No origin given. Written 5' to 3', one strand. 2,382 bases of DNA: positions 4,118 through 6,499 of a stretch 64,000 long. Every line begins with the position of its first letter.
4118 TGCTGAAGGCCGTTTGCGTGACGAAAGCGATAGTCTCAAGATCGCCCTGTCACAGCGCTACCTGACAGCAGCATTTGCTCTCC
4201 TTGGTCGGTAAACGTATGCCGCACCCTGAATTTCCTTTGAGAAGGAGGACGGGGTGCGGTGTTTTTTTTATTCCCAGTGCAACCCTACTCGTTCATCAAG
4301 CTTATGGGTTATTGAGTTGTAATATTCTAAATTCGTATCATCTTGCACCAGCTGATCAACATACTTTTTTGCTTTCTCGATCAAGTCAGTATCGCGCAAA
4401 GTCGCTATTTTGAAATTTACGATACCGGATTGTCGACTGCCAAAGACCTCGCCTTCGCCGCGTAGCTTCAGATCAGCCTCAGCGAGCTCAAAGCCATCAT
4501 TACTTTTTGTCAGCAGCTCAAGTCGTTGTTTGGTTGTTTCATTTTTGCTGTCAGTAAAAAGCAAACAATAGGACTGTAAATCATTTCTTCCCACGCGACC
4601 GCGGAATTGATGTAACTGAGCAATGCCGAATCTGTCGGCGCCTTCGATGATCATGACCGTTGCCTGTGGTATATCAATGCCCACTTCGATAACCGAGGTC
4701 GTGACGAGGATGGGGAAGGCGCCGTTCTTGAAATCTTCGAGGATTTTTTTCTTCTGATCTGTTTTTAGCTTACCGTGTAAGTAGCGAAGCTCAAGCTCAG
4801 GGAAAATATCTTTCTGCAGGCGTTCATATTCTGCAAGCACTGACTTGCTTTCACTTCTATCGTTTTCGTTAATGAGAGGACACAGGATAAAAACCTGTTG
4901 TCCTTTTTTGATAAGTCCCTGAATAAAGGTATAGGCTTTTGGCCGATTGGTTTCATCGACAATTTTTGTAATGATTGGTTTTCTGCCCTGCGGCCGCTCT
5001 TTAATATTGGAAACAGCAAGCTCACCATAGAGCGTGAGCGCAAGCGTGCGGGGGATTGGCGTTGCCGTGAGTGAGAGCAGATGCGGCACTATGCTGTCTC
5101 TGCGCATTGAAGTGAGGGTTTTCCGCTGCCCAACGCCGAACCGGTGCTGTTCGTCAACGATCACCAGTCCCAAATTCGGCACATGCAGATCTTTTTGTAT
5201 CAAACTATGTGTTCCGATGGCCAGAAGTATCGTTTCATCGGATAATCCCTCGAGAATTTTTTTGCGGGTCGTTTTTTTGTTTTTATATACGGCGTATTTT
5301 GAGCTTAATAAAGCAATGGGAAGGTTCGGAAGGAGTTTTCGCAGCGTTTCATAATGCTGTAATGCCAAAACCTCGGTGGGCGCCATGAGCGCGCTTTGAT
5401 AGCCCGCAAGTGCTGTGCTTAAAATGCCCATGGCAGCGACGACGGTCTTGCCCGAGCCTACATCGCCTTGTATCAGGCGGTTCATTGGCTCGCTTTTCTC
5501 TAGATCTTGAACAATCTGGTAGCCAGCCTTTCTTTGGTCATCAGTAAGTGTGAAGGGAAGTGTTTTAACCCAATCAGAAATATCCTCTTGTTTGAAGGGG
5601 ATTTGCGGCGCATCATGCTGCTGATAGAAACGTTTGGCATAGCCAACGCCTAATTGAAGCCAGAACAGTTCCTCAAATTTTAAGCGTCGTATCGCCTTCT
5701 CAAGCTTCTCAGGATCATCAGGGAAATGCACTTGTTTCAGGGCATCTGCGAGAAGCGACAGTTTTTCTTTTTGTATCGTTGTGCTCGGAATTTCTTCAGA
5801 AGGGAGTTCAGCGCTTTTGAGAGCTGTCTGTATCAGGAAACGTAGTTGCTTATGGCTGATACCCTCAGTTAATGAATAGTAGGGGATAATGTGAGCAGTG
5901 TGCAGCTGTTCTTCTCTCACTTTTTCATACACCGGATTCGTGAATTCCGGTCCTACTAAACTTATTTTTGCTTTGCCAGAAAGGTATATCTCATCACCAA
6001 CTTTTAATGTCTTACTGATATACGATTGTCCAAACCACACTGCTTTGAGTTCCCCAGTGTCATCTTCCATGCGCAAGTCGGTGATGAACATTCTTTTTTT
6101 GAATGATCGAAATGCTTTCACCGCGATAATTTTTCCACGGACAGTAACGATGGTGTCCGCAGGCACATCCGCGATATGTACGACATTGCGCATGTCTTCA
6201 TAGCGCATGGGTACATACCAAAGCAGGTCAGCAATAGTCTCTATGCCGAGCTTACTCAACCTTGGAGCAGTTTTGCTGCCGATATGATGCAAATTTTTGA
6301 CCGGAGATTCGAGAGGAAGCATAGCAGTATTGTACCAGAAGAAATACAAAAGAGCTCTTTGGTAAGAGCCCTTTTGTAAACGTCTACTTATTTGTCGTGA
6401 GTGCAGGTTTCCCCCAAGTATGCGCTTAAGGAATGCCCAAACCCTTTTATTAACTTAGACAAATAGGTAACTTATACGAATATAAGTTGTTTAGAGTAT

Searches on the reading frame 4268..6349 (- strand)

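Call 78: search_protein_families(library=pfam, proteins=[window:4268-6349:-], max_evalue=0.01)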
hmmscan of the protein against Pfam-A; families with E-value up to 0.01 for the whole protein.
window:4268-6349:- (693 aa): 9 families
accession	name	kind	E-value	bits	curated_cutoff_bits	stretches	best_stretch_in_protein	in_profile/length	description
PF17191.10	RecG_wedge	-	1.3e-32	113.1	23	1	17-177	2-159/162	RecG wedge domain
PF00271.37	Helicase_C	-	2.2e-21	76.6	23.5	1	478-589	8-109/110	Helicase conserved C-terminal domain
PF00270.35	DEAD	-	6.1e-20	72.1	26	1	287-436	13-164/167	DEAD/DEAH box helicase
PF19833.4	RecG_dom3_C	-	1.1e-11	45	26.8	1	617-675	2-62/87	ATP-dependent DNA helicase RecG, domain 3, C-terminal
PF04851.21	ResIII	-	1.6e-10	41.6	22.5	1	267-431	3-162/164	Type III restriction enzyme, res subunit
PF01336.31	tRNA_anti-codon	-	1.1e-07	32.1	27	1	68-137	1-68/75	OB-fold nucleic acid binding domain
PF22590.2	Cas3-like_C_2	-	5.6e-05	23.8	27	1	508-590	19-105/106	CRISPR-associated nuclease/helicase Cas3, C-terminal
PF16203.11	ERCC3_RAD25_C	-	0.00088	19.1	27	1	518-588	79-150/248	ERCC3/RAD25/XPB C-terminal helicase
PF17244.8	CDC24_OB3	-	0.0016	18.7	25.4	1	67-125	8-72/216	Cell division control protein 24, OB domain 3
